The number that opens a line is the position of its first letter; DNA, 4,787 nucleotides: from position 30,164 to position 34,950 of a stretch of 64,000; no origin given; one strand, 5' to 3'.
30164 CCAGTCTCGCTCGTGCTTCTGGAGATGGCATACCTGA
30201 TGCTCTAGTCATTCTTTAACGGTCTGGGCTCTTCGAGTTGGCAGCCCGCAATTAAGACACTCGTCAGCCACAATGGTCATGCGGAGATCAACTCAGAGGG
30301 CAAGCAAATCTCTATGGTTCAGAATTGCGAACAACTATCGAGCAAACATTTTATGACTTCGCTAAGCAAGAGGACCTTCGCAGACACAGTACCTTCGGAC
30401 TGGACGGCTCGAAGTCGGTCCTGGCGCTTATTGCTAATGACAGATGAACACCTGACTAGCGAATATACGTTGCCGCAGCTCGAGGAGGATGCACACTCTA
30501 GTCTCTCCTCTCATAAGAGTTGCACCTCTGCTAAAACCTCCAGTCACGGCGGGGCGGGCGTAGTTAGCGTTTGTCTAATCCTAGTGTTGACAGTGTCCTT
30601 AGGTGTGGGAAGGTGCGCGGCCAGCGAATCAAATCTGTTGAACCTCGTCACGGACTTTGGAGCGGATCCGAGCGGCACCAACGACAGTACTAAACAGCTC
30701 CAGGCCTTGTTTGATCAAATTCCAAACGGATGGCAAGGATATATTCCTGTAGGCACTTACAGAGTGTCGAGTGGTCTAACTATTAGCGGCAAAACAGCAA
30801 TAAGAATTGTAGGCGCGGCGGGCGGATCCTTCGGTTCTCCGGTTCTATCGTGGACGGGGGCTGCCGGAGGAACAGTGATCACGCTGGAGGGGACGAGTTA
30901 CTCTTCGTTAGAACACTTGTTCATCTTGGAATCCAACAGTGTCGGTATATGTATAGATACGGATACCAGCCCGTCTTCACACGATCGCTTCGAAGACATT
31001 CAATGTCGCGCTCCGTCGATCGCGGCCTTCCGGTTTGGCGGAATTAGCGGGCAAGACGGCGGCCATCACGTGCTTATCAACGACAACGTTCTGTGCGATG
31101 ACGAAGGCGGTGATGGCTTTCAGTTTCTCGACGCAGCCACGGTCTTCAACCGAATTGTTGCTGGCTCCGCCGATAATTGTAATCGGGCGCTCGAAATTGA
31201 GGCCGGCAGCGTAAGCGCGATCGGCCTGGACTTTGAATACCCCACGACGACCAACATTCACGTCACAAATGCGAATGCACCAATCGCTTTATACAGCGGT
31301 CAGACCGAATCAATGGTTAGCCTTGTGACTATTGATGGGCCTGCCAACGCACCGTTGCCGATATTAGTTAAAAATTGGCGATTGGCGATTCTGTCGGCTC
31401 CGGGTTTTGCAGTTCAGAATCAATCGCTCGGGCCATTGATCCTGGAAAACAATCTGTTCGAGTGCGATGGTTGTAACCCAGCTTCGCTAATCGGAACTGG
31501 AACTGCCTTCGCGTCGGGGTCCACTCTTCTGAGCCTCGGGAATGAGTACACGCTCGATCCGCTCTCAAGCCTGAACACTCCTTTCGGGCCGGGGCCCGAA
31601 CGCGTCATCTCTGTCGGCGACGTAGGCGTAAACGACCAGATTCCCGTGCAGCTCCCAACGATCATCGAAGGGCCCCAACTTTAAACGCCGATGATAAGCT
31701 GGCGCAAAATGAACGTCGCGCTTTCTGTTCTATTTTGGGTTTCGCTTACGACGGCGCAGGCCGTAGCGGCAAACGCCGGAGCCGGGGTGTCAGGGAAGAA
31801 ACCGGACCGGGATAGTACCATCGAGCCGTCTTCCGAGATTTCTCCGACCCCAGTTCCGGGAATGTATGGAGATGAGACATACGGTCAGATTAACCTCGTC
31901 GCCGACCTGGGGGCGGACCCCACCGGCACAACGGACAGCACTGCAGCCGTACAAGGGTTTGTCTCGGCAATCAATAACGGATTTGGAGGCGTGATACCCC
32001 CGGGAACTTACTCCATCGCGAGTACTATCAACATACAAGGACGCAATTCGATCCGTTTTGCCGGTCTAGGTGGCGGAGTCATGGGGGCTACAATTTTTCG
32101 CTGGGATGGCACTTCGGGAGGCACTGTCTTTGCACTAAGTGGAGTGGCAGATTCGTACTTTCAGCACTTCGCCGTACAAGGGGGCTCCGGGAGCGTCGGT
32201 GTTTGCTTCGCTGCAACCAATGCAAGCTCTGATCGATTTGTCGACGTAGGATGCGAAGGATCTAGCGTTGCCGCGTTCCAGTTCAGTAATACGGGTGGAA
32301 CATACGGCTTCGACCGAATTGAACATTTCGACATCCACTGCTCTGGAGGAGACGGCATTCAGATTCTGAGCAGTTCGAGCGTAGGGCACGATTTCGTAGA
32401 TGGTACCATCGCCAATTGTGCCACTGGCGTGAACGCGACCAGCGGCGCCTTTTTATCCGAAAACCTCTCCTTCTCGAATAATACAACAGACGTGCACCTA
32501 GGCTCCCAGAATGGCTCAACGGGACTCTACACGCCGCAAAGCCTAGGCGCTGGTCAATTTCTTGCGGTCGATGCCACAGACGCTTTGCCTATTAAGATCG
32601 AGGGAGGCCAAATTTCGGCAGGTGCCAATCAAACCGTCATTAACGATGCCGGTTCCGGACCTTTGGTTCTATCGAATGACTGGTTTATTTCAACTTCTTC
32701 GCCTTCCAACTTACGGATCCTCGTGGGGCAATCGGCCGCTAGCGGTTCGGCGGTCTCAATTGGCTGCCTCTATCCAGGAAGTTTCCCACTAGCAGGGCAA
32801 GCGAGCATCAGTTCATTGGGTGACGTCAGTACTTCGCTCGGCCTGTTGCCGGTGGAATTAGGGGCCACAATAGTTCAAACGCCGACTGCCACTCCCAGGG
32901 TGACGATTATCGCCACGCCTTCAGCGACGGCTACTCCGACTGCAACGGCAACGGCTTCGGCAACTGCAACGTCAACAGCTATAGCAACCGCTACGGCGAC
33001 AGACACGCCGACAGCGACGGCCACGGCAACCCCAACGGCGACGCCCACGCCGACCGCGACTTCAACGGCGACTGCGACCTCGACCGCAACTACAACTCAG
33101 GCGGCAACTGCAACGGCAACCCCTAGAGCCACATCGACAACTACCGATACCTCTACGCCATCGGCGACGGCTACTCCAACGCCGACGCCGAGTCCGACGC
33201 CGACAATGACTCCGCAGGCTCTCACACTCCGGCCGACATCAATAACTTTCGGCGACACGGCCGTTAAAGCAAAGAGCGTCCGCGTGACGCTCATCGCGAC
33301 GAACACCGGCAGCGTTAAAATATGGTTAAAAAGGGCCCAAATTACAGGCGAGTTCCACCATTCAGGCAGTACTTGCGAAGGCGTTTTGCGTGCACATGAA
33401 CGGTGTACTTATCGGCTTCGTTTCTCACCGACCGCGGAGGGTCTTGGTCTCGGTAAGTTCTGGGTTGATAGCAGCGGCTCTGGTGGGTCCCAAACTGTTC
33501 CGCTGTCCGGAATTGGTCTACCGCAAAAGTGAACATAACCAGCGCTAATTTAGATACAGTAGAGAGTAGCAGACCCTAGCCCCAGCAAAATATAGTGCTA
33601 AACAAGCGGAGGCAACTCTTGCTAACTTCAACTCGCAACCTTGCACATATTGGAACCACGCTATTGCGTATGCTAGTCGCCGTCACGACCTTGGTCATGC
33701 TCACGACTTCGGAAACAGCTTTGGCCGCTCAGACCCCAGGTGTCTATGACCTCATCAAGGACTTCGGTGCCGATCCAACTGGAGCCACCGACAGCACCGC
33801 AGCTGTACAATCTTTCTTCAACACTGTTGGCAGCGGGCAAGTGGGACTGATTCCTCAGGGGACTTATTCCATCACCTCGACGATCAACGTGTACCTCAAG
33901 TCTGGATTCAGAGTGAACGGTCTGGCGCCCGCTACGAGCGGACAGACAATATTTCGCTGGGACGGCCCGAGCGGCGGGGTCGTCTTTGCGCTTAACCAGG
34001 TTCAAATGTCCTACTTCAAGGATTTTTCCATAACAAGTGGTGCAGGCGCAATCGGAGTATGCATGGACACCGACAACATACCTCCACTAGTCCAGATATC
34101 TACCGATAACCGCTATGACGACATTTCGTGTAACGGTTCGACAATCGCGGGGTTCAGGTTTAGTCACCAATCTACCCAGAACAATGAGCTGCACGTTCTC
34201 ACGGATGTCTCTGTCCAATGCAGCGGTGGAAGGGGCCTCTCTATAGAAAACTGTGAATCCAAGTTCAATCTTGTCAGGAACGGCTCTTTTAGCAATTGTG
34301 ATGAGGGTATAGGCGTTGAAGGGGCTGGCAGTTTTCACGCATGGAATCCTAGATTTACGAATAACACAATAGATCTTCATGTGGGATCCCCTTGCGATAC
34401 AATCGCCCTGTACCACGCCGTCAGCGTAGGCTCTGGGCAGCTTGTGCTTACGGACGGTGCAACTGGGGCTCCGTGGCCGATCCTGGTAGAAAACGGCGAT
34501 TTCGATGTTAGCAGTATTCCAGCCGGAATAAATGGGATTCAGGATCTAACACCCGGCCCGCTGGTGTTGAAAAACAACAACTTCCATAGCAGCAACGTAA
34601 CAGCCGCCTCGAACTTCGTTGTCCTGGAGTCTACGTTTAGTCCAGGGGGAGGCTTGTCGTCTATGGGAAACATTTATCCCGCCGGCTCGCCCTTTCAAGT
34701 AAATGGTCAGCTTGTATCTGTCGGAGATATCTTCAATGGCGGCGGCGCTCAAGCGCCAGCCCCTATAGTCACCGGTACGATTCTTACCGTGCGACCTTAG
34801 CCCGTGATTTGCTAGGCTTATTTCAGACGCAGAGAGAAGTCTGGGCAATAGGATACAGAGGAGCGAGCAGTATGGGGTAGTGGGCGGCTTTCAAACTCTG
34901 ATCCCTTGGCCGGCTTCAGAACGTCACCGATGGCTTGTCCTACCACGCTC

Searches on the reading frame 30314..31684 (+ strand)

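Call 7: search_protein_families(library=pfam, proteins=[window:30314-31684:+], max_evalue=0.00001)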
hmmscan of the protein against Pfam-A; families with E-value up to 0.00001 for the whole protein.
window:30314-31684:+ (456 aa): 1 family
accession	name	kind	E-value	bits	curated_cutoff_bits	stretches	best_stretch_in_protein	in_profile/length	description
PF12708.12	Pect-lyase_RHGA_epim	-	3.1e-07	30.8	27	1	112-295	4-192/213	Rhamnogalacturonase A/epimerase, pectate lyase-like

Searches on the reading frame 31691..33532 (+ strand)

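Call 7: search_protein_families(library=pfam, proteins=[window:31691-33532:+], max_evalue=0.00001)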
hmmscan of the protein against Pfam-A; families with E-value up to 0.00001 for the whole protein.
window:31691-33532:+ (613 aa): 0 families

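Call 23: search_protein_families(library=ncbifam, proteins=[window:31691-33532:+], max_evalue=0.01)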
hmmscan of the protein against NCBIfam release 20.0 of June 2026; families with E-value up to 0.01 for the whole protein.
window:31691-33532:+ (613 aa): 1 family
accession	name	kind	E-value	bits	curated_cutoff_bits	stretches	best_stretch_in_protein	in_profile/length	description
NF012200.0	choice_anch_D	domain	3.8e-07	30.6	45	1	509-595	15-104/108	choice-of-anchor D domain-containing protein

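Call 43: search_protein_families(library=pfam, proteins=[window:31691-33532:+], max_evalue=0.1)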
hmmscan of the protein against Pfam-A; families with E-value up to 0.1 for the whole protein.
window:31691-33532:+ (613 aa): 3 families
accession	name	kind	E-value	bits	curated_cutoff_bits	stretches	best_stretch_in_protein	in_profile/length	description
PF12708.12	Pect-lyase_RHGA_epim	-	6.7e-05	23.2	27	1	70-273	4-195/213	Rhamnogalacturonase A/epimerase, pectate lyase-like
PF22073.2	Cep192_D4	-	0.0019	18.8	35.5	1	517-609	10-111/112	Cep192 domain 4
PF15780.11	ASH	-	0.035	14.7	27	1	512-584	4-80/98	Abnormal spindle-like microcephaly-assoc'd, ASPM-SPD-2-Hydin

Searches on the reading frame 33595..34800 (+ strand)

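Call 7: search_protein_families(library=pfam, proteins=[window:33595-34800:+], max_evalue=0.00001)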
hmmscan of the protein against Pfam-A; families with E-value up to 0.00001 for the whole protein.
window:33595-34800:+ (401 aa): 1 family
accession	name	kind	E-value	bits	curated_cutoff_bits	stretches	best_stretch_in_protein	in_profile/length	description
PF12708.12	Pect-lyase_RHGA_epim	-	2.8e-07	31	27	1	54-243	4-194/213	Rhamnogalacturonase A/epimerase, pectate lyase-like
